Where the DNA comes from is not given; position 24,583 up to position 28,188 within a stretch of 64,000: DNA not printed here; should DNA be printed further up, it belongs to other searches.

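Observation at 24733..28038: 1101-aa stand-alone protein: Mrr-like nuclease head on a long helical-repeat body with no NTPase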

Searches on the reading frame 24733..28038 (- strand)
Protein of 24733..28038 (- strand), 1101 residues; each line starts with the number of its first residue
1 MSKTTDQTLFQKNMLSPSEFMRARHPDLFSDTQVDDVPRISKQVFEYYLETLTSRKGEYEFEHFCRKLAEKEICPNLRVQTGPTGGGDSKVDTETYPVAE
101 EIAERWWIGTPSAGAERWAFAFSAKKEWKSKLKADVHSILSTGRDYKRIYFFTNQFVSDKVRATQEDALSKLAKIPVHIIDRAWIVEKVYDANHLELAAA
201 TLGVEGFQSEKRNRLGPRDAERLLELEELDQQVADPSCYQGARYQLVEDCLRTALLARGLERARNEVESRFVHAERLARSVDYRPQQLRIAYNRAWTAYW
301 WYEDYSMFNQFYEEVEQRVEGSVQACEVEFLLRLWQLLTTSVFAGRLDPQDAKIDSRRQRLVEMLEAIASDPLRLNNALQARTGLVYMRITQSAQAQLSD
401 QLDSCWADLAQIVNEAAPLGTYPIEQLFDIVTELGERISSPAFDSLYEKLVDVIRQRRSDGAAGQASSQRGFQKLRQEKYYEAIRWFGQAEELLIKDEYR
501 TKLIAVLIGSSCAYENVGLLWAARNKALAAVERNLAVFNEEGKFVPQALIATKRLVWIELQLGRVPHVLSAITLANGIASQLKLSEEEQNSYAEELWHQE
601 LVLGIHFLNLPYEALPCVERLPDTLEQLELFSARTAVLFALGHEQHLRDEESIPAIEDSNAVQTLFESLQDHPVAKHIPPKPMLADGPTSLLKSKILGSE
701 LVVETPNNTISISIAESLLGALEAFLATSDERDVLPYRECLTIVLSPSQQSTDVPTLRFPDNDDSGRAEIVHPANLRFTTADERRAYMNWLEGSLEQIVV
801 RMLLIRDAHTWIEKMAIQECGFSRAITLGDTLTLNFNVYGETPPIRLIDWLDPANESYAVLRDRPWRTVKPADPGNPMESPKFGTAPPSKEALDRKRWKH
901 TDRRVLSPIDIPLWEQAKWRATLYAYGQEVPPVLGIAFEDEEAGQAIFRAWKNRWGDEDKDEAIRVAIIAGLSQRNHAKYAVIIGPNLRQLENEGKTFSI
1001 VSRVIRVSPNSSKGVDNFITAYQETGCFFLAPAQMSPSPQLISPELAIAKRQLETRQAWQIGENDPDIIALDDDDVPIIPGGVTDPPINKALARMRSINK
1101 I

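Call 5: search_protein_families(library=pfam, proteins=[window:24733-28038:-], max_evalue=1)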
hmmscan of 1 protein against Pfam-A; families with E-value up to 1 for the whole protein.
window:24733-28038:- (1101 aa): 1 family
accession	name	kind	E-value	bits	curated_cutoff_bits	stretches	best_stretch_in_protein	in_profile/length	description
PF23246.1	CC_CDK5RAP2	-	0.085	13.5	27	1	350-397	35-81/125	CDK5 regulatory subunit-associated protein 2-like, coiled coil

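Call 6: search_protein_families(library=padloc, proteins=[window:24733-28038:-], max_evalue=1)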
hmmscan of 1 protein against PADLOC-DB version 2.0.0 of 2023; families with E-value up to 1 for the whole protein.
window:24733-28038:- (1101 aa): 0 families

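Call 7: search_protein_families(library=ncbifam, proteins=[window:24733-28038:-], max_evalue=1)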
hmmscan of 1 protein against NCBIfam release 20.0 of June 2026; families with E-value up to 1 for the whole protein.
window:24733-28038:- (1101 aa): 0 families

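Call 8: find_homologous_proteins(query=window:24733-28038:-)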
Query window:24733-28038:- (1101 aa): 2142 proteins with E <= 0.001 among 8000 candidates; the best 120 are listed.
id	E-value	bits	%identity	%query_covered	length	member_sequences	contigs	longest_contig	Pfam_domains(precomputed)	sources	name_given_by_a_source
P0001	0.0e+0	2155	86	100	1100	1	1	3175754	-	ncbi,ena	-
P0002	0.0e+0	2142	85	100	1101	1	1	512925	-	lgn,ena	-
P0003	0.0e+0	1747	73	96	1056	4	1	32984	-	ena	-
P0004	0.0e+0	1731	71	100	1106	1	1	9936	-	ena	-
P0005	0.0e+0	1720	70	100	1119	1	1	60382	-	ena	-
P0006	0.0e+0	1708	70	100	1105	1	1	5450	-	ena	-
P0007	0.0e+0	1691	68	100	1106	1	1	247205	-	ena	-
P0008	0.0e+0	1687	69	100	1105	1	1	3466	-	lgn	-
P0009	0.0e+0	1684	68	99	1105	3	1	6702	-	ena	-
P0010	0.0e+0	1676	68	100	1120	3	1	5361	-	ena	-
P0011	0.0e+0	1672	69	100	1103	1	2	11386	-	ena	-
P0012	0.0e+0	1671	68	99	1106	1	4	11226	-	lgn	-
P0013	0.0e+0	1670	68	100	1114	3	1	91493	-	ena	-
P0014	0.0e+0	1667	68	100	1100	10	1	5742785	-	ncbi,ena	-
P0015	0.0e+0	1666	67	100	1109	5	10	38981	-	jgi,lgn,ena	-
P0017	0.0e+0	1655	68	100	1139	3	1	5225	-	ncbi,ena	-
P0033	0.0e+0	1575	65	100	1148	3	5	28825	-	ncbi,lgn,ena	-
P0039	0.0e+0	1542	61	100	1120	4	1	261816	-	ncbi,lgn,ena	-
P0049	0.0e+0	1530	62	100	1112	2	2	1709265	-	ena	-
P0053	0.0e+0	1519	63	98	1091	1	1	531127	-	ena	-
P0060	0.0e+0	1509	62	100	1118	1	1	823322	-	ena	-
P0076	0.0e+0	1438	60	100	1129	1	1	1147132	-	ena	-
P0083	0.0e+0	1421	59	100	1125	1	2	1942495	-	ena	-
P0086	0.0e+0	1409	57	99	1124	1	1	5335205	-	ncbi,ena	-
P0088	0.0e+0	1404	59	98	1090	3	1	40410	-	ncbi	-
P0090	0.0e+0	1386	58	98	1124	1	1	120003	-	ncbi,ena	-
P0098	0.0e+0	1356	57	98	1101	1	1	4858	-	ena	-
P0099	0.0e+0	1353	56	99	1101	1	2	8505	-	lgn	-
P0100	0.0e+0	1352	57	100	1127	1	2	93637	-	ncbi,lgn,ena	-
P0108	0.0e+0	1324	55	97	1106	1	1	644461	-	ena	-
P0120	0.0e+0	1280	53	99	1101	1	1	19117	-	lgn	-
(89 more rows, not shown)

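Call 9: search_solved_structures(query=window:24733-28038:-, max_evalue=10)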
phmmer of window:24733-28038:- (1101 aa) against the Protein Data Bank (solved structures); distinct sequences matched with E-value up to 10: 17.
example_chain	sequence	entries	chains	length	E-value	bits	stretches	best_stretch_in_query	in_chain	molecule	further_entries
10fz_G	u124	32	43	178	0.02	15.9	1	33-112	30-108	Small ribosomal subunit protein uS7 | 30S ribosomal protein S7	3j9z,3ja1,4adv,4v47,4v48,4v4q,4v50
11bq_G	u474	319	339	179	0.021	15.9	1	33-112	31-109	Small ribosomal subunit protein uS7 | 30S ribosomal protein S7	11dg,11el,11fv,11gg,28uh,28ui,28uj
5no2_G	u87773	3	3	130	0.023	15.8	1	33-109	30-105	30S ribosomal protein S7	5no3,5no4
4a2i_G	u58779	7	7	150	0.023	15.8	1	33-110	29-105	30S RIBOSOMAL PROTEIN S7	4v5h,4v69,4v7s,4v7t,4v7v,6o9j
7nbu_G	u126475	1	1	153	0.023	15.7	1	33-110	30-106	30S ribosomal protein S7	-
7otc_g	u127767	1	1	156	0.024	15.7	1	33-111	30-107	30S ribosomal protein S7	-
6y69_g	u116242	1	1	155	0.024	15.7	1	33-110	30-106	30S ribosomal protein S7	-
23wi_g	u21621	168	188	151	0.024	15.7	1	33-110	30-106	Small ribosomal subunit protein uS7 | 30S RIBOSOMAL PROTEIN S7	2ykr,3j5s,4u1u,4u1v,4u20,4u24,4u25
6q9a_l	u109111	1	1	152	0.024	15.7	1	33-110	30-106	30S ribosomal protein S7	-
3jbu_G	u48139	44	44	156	0.024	15.7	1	33-110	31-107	30S ribosomal protein S7 | Small ribosomal subunit protein uS7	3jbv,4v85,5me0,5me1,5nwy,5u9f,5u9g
7qg8_6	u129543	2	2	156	0.024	15.7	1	33-110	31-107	30S ribosomal protein S7 | Ribosomal protein S7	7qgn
6h4n_g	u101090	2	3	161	0.024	15.7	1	33-111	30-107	30S ribosomal protein S7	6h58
7qgh_6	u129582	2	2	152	0.024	15.7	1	33-110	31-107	30S ribosomal protein S7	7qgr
4v6y_AG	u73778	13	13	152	0.024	15.7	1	33-110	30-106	30S ribosomal protein S7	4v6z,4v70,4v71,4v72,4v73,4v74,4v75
4v4v_AG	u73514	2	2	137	0.028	15.5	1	35-111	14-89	30S ribosomal subunit protein S7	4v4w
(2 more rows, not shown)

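Call 19: search_solved_structures(query=A2, max_evalue=10, show_alignments=3)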
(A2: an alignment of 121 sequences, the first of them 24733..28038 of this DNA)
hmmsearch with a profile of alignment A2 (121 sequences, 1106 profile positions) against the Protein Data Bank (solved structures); distinct sequences matched with E-value up to 10: 1.
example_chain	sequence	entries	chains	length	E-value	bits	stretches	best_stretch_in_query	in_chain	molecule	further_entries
8sk7_G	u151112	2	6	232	0.26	12.3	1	369-463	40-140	Hemagglutinin | Hemagglutinin HA2 chain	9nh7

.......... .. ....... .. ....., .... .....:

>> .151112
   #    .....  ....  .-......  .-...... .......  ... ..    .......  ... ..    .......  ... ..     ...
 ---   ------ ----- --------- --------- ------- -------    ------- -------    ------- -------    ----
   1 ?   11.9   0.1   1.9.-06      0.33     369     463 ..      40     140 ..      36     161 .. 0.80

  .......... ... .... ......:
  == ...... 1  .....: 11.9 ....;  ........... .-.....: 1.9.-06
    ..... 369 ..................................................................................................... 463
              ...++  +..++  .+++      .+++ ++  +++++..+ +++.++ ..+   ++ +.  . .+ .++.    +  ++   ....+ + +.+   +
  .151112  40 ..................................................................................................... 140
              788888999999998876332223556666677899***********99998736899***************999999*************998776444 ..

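Call 20: find_related_loci(query=A2, collection=genome_contigs, flank=10000)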
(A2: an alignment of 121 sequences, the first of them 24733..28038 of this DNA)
Query A2 (1101 aa) in genome_contigs; peptide patterns used: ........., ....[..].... (x = any residue, [..] = any of these).
277 stretches matched a pattern; 269 encode a relative of the query (tblastn E <= 1e-3); the best 80 are kept; 80 distinct loci.
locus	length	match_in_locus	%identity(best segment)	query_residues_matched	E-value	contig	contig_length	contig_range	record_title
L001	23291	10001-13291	86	1-1098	0e+0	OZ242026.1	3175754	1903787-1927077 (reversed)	MAG: Nitrospirales bacterium isolate ad4af3c8-44ab-4a5f-8523-14f9326d4af7 genome assembly, chromosome: 1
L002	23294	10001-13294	68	1-1100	0e+0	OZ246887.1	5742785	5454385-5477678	MAG: Candidatus Binatia bacterium isolate b8ec8574-1247-4dd4-b016-8701380be1a0 genome assembly, chromosome: 1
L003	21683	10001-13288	63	5-1100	0e+0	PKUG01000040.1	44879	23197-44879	MAG: Desulfuromonas sp. isolate BM522 sc_481, whole genome shotgun sequence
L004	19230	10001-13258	62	1-1078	0e+0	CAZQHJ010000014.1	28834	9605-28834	MAG TPA_asm: uncultured Thiotrichales bacterium isolate binchicken_co397_19 genome assembly, contig: NODE_221_length_288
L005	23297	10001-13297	58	3-1096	0e+0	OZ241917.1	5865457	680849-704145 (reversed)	MAG: Candidatus Latescibacterota bacterium isolate 5e8d6608-c5e3-4027-8d72-793febe4c990 genome assembly, chromosome: 1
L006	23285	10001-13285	56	1-1092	0e+0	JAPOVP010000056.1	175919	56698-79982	MAG: Caldilineaceae bacterium isolate COS1_bin_2 NODE_59_length_175919_cov_32.504, whole genome shotgun sequence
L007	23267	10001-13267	53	16-1100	0e+0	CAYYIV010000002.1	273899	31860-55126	MAG TPA_asm: uncultured Pelagibius sp. isolate SRP072547_co1_281 genome assembly, contig: NODE_3_length_273899_cov_36.35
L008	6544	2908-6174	52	10-1097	0e+0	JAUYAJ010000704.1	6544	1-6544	MAG: Rubrivivax sp. isolate C18_metabat.bin.74 C18_k141_123566, whole genome shotgun sequence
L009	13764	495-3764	48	16-1096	0e+0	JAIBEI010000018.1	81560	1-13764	MAG: Thiobacillus sp. isolate A191_metabat.bin.2 A191_k141_157, whole genome shotgun sequence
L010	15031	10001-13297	48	6-1096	0e+0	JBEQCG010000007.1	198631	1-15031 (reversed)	MAG: Thiobacillus sp. isolate 05_S201.semibin_refined.049_sub NODE_18_length_198631_cov_12.232746, whole genome shotgun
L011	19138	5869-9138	48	16-1097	0e+0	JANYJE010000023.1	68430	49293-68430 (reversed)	MAG: Nitrosomonadales bacterium isolate GL140_3_metabinner_61_sub GL140_3_k141_2989066, whole genome shotgun sequence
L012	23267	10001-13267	47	16-1097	0e+0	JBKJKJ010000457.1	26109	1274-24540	MAG: Burkholderiales bacterium isolate ant_bin.237 S1Ck117_4515728_flag_1_multi_15.0000_len_26109, whole genome shotgun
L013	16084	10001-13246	47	16-1090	0e+0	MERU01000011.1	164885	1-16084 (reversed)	MAG: Burkholderiales bacterium RIFCSPHIGHO2_01_FULL_63_240 rifcsphigho2_01_scaffold_79, whole genome shotgun sequence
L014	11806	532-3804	48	16-1097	0e+0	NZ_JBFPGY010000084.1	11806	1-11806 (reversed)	MAG: Sphaerotilus sp. isolate MN3.004 NODE_1602_length_11806_cov_6.030739, whole genome shotgun sequence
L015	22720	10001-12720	61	1-909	0e+0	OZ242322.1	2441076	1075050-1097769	MAG: Thermodesulfobacteriota bacterium isolate 3e42ac3d-59cd-46c6-8b9e-c6275ce6f8c4 genome assembly, chromosome: 1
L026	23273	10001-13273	43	15-1096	0e+0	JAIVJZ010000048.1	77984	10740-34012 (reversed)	MAG: Acidobacteria bacterium isolate MAG9 MTG9_42, whole genome shotgun sequence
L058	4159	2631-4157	66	1-507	0e+0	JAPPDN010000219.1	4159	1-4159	MAG: Candidatus Poribacteria bacterium isolate IRC4_bin_27 NODE_8768_length_4159_cov_4.19834, whole genome shotgun seque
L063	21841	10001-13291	37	8-1101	0e+0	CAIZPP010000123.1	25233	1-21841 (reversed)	MAG: uncultured Methylococcaceae bacterium isolate C-4_bin-130 genome assembly, contig: bin-130:123/344, whole genome sh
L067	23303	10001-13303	56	3-1100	0e+0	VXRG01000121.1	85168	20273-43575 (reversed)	MAG: Caldilineaceae bacterium SB0664_bin_27 NODE_271_length_85168_cov_20.797786, whole genome shotgun sequence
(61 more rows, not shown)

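Call 25: search_protein_representatives(protein=window:24733-28038:-)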
Query: 1101 residues. Proteins with E-value up to 0.001 (for the whole library): 2266; up to 1e-10: 1460; up to 1e-30: 775. The best 150 are listed.
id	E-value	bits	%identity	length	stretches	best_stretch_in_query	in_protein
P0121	0.0e+00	1160.8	51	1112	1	14-1098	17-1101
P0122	0.0e+00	1059.4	47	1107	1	15-1082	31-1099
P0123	0.0e+00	1035.9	50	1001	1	21-989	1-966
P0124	0.0e+00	1025.9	45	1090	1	21-1098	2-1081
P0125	0.0e+00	1023.5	47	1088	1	21-1098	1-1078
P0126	2.9e-292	988.9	45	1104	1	13-1098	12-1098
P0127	3.7e-290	982.0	45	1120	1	13-1096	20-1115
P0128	2.0e-285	966.3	45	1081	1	21-1097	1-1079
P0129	3.2e-284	962.3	46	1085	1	16-1097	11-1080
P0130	3.3e-284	962.2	45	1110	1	15-1097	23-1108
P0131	4.5e-273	925.4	43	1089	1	21-1100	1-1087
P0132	5.5e-268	908.5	43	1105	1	16-1097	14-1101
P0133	4.4e-267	905.5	41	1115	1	18-1097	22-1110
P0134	1.4e-265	900.5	42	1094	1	21-1100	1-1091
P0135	3.3e-258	876.1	42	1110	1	5-1100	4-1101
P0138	3.4e-257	872.8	40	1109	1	11-1097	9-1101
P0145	8.2e-242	821.9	40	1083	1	21-1097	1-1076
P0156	9.6e-231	785.2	38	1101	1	13-1098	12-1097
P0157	6.5e-228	775.9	39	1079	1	21-1095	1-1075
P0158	6.1e-222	756.1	38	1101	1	11-1093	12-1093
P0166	2.4e-206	704.4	37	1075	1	14-1061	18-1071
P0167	4.0e-204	697.1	36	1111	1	14-1097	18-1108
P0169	2.8e-200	684.4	37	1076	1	24-1096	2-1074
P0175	2.4e-192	658.1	36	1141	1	14-1096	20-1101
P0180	3.3e-186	637.8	35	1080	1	21-1099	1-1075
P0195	1.4e-180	619.1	37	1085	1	15-1096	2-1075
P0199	5.5e-179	613.8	36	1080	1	15-1094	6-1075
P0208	1.5e-174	599.1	33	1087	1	13-1091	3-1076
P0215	2.2e-172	592.0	35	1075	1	12-1073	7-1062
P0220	4.0e-170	584.5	33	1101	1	15-1096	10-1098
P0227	1.6e-168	579.2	34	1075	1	12-1069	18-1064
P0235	1.6e-164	565.9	33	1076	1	11-1065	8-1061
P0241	8.6e-163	560.2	33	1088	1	15-1092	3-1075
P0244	7.3e-162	557.1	34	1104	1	14-1096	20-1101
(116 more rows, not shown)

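Call 32: search_protein_families(library=pfam, alignment_id=A3, max_evalue=0.00001)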
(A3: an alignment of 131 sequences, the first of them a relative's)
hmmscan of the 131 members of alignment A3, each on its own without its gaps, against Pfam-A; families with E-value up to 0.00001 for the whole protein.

A. member 1, L001:4739-6598:+ (620 aa): 0 families

B. families by the number of members that match (of 131 scanned): 152 families (the first 25 are shown)
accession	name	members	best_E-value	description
PF13604.12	AAA_30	3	1.6e-45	AAA domain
PF00665.32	rve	3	7.5e-22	Integrase core domain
PF13245.12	AAA_19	3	2.1e-11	AAA domain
PF01381.28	HTH_3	3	2.6e-10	Helix-turn-helix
PF00990.26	GGDEF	2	2.5e-44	Diguanylate cyclase, GGDEF domain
PF00441.29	Acyl-CoA_dh_1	2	6.8e-43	Acyl-CoA dehydrogenase, C-terminal domain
PF00270.35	DEAD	2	8.2e-27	DEAD/DEAH box helicase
PF22022.2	Phage_int_M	2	4.7e-26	Phage integrase central domain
PF00239.26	Resolvase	2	1.5e-24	Resolvase, N terminal domain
PF04851.21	ResIII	2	1.6e-23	Type III restriction enzyme, res subunit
PF01656.29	CbiA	2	2.6e-22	CobQ/CobB/MinD/ParA nucleotide binding domain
PF00271.37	Helicase_C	2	3.1e-21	Helicase conserved C-terminal domain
PF02661.23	Fic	2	4.7e-20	Fic/DOC family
PF13356.12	Arm-DNA-bind_3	2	1.4e-19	Arm DNA-binding domain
PF00589.27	Phage_integrase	2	3.9e-18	Phage integrase family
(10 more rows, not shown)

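Call 33: search_protein_families(library=padloc, alignment_id=A3, max_evalue=1e-10)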
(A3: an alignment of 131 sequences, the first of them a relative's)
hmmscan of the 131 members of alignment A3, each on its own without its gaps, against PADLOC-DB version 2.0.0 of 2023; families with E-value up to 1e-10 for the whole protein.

A. member 1, L001:4739-6598:+ (620 aa): 1 family
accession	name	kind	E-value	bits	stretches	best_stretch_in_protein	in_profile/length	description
PDLC03829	ZacB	-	7.9e-181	600.9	1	1-617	1-583/586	-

B. families by the number of members that match (of 131 scanned): 269 families (the first 25 are shown)
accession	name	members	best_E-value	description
PDLC02164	Avs2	2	3.3e-279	-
PDLC02162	Avs2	2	4.6e-175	-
PDLC02161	Avs2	2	6.2e-132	-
PDLC02166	Avs2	2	3.9e-112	-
PDLC04132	HNH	2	4e-94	-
PDLC03019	MTase_I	2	9.6e-49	Type I methyltransferase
PDLC04839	PDC-S04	2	2e-22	-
PDLC03830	ZacC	1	0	-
PDLC02861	DpdF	1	1.5e-244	DpdF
PDLC02864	DpdF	1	3.9e-244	DpdF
PDLC00066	GajA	1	2.9e-236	AAA ATPase domain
PDLC03401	REase_II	1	1.3e-204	Type II restriction enzyme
PDLC03829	ZacB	1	7.9e-181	-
PDLC02165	Avs2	1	2.5e-176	-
PDLC00084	GajA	1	1.2e-169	AAA ATPase domain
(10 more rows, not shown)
